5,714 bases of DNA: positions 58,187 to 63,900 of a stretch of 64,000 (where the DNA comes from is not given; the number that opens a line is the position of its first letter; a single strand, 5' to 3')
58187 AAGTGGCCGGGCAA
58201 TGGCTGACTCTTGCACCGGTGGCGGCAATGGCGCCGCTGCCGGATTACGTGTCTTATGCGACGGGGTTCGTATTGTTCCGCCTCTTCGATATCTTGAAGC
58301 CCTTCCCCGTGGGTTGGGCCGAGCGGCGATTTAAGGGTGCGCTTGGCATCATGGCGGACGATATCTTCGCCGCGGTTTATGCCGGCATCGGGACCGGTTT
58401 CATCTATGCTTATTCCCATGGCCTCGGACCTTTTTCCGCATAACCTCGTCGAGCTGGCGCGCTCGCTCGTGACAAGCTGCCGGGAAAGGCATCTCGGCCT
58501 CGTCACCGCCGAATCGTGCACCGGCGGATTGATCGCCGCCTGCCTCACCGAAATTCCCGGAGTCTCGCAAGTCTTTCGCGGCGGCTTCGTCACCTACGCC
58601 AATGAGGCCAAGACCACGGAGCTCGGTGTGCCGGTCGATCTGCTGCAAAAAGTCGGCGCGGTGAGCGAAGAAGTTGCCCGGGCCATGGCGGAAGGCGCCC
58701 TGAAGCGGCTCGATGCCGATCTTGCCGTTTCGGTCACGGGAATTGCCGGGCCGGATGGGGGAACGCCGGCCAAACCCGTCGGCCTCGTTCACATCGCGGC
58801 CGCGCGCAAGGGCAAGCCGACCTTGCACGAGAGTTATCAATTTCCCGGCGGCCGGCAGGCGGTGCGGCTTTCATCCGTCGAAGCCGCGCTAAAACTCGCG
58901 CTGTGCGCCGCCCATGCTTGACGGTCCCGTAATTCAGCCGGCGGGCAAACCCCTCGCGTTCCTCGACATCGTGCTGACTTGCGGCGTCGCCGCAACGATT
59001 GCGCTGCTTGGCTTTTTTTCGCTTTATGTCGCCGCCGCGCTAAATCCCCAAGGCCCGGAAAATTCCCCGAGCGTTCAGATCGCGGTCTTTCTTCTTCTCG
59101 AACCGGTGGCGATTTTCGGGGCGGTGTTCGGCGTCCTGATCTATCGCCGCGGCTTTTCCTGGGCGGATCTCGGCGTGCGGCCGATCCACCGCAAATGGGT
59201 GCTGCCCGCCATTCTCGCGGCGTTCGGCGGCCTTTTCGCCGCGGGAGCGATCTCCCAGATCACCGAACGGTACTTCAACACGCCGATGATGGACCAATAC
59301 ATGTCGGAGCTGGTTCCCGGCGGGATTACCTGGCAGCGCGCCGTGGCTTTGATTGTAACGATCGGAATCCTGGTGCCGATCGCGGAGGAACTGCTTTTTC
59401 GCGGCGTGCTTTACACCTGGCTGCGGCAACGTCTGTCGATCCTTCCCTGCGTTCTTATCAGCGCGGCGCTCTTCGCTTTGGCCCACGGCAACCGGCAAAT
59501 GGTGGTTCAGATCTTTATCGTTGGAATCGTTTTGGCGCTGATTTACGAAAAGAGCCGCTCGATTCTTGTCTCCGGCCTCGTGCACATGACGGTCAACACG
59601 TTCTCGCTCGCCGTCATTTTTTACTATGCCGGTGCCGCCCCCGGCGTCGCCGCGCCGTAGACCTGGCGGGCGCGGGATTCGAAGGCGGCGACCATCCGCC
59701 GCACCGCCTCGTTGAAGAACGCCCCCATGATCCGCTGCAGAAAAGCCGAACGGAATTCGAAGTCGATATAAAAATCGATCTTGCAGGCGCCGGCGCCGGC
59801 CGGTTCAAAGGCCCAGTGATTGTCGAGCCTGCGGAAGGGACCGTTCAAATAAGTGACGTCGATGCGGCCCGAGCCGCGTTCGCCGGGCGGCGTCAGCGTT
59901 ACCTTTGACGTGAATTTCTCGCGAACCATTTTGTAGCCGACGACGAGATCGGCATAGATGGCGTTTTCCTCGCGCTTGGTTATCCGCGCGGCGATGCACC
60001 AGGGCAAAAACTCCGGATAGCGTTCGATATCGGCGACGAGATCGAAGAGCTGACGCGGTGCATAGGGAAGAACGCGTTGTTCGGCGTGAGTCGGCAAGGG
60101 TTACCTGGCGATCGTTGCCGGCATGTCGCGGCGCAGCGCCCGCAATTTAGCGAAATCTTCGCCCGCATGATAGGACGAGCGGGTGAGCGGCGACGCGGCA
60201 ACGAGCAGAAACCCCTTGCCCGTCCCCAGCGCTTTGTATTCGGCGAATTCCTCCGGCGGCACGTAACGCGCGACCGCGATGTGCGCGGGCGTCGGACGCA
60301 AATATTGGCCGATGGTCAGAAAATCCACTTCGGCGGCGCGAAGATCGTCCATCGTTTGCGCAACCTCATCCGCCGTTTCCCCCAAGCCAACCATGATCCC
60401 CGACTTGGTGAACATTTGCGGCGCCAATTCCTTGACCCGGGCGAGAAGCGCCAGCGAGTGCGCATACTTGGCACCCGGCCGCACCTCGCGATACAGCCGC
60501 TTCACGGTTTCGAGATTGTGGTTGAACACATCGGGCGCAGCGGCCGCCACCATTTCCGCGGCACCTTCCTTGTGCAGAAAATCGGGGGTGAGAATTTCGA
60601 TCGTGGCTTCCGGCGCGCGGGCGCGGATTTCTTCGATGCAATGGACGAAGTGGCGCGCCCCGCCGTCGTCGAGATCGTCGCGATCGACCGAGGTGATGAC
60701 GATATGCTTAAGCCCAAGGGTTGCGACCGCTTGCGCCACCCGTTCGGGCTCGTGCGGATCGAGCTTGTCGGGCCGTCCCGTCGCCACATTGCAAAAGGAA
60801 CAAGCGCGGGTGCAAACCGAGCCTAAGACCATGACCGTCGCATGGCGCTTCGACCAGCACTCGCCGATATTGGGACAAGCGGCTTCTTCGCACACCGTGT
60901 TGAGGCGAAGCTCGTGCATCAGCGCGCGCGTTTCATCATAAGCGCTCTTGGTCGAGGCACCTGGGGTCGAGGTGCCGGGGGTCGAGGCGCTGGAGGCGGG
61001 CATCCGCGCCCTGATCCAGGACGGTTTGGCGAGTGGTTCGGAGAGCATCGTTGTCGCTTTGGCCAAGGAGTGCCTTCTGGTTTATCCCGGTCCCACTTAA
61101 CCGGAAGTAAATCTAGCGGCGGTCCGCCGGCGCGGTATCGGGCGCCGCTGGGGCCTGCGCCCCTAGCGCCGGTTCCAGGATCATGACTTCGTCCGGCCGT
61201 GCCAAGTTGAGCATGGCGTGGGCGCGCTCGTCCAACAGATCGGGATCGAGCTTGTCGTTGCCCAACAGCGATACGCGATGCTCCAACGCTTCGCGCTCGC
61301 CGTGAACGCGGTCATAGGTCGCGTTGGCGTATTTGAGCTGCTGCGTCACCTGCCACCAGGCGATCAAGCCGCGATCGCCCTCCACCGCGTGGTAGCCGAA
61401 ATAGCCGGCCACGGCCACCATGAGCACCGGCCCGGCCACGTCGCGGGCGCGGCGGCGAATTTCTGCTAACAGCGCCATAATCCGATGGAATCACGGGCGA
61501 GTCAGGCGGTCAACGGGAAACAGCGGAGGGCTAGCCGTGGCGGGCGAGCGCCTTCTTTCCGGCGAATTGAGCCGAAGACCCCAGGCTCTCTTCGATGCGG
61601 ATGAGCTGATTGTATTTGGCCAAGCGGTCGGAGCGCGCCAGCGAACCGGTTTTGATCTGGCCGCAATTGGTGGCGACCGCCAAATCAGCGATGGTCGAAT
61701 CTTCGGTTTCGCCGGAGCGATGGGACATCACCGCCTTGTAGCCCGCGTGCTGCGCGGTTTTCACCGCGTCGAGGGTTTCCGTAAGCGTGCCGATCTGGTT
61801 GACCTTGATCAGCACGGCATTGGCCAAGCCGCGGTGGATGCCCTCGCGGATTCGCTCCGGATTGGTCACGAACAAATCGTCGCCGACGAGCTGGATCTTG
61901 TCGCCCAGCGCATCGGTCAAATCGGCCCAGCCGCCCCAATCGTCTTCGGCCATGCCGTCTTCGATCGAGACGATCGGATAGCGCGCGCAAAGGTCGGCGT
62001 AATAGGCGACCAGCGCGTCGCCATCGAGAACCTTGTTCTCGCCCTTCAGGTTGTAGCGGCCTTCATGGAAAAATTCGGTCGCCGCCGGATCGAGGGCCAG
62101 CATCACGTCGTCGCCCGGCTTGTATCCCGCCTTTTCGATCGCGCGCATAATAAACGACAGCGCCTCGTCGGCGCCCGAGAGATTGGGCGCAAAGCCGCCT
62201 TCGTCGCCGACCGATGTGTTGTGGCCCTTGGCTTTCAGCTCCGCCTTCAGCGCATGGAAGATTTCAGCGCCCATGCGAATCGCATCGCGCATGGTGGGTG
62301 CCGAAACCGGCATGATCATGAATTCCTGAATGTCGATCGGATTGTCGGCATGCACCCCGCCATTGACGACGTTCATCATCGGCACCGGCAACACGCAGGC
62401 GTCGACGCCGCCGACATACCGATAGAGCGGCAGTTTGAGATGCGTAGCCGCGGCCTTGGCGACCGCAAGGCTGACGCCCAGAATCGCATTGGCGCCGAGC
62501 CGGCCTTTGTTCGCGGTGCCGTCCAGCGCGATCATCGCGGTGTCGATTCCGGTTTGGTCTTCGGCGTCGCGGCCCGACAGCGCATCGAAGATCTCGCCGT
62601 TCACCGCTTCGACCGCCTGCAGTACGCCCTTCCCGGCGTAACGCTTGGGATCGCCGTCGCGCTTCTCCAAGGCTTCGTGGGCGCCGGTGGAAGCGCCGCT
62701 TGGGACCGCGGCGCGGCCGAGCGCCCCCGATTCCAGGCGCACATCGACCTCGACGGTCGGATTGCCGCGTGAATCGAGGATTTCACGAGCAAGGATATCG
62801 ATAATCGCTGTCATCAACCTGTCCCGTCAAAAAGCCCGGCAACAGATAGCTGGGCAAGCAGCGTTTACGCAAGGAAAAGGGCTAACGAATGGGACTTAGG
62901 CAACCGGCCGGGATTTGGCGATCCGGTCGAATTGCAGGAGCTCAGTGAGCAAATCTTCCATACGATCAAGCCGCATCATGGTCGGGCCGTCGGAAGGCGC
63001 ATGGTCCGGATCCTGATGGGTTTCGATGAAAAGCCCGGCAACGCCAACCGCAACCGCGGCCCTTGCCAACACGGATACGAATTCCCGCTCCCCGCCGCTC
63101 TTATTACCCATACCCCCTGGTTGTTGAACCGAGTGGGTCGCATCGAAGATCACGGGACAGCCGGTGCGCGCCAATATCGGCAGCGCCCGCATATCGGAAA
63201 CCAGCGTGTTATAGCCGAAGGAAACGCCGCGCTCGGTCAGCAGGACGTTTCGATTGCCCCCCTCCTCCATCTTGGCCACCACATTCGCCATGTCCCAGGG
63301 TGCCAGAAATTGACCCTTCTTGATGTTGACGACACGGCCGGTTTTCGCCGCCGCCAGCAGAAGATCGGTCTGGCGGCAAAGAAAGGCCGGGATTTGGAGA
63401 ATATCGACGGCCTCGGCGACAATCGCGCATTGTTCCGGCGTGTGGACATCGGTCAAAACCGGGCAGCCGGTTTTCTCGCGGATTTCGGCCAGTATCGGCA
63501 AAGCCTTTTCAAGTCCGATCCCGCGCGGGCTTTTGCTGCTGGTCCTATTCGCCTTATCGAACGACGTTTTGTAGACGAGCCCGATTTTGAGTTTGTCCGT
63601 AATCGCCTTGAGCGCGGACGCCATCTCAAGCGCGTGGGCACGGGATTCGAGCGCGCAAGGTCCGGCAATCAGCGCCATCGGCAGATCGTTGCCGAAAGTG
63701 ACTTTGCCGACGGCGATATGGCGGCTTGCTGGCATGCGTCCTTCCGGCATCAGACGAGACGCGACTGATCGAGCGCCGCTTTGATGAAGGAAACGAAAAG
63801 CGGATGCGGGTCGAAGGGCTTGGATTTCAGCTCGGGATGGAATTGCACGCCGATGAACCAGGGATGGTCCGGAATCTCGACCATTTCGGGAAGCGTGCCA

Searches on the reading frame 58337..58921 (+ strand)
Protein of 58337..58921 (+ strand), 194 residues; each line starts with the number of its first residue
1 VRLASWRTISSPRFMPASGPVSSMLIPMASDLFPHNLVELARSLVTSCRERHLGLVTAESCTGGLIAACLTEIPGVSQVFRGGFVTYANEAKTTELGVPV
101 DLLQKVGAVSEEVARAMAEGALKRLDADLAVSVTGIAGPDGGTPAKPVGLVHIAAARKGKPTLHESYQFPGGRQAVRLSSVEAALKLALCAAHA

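Call 51: search_protein_families(library=pfam, proteins=[window:58337-58921:+], max_evalue=0.001)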
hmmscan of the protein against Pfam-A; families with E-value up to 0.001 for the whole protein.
window:58337-58921:+ (194 aa): 1 family
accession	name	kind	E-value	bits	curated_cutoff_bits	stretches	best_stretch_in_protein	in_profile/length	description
PF02464.23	CinA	-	3.9e-56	189.4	23.5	1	39-188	3-151/155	Competence-damaged protein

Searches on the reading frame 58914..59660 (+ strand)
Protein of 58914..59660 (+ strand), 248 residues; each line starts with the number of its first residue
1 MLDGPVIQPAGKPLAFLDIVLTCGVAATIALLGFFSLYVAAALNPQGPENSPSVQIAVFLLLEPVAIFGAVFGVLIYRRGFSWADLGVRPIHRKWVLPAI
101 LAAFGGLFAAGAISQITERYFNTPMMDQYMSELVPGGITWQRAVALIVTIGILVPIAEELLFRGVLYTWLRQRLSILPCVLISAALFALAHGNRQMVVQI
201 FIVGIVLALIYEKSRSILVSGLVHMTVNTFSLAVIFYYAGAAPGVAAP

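Call 51: search_protein_families(library=pfam, proteins=[window:58914-59660:+], max_evalue=0.001)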
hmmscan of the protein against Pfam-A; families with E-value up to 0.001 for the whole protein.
window:58914-59660:+ (248 aa): 1 family
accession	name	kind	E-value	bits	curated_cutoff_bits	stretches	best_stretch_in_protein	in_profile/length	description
PF02517.21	Rce1-like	-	1e-21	77.5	22.4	1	142-230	3-93/93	Type II CAAX prenyl endopeptidase Rce1-like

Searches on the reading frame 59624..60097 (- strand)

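Call 51: search_protein_families(library=pfam, proteins=[window:59624-60097:-], max_evalue=0.001)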
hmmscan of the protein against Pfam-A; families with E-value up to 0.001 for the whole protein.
window:59624-60097:- (157 aa): 2 families
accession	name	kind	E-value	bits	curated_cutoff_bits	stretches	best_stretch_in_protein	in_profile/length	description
PF03364.25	Polyketide_cyc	-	1.9e-35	122.3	23.4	1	10-140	1-126/126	Polyketide cyclase / dehydrase and lipid transport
PF10604.15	Polyketide_cyc2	-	3.8e-11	43.9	27.4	1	6-138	6-132/142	Polyketide cyclase / dehydrase and lipid transport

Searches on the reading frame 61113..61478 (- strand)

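Call 51: search_protein_families(library=pfam, proteins=[window:61113-61478:-], max_evalue=0.001)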
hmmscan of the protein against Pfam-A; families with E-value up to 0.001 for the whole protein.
window:61113-61478:- (121 aa): 1 family
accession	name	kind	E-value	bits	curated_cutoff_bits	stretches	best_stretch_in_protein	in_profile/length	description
PF04977.20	DivIC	-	2e-11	44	28.9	1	24-100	2-75/80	Septum formation initiator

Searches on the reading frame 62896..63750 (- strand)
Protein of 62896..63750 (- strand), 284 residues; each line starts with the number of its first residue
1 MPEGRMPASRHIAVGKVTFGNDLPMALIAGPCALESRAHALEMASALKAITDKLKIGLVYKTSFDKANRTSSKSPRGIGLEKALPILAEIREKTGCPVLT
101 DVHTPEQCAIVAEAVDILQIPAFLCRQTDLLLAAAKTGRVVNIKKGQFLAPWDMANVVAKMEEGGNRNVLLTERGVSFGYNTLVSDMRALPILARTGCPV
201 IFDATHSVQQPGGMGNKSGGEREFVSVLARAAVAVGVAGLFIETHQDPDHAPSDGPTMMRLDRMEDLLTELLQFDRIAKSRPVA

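Call 51: search_protein_families(library=pfam, proteins=[window:62896-63750:-], max_evalue=0.001)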
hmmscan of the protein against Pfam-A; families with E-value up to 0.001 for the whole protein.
window:62896-63750:- (284 aa): 1 family
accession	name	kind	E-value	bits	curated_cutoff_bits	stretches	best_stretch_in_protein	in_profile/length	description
PF00793.26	DAHP_synth_1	-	6.2e-76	255.3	25.5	1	16-275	9-265/270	DAHP synthetase I family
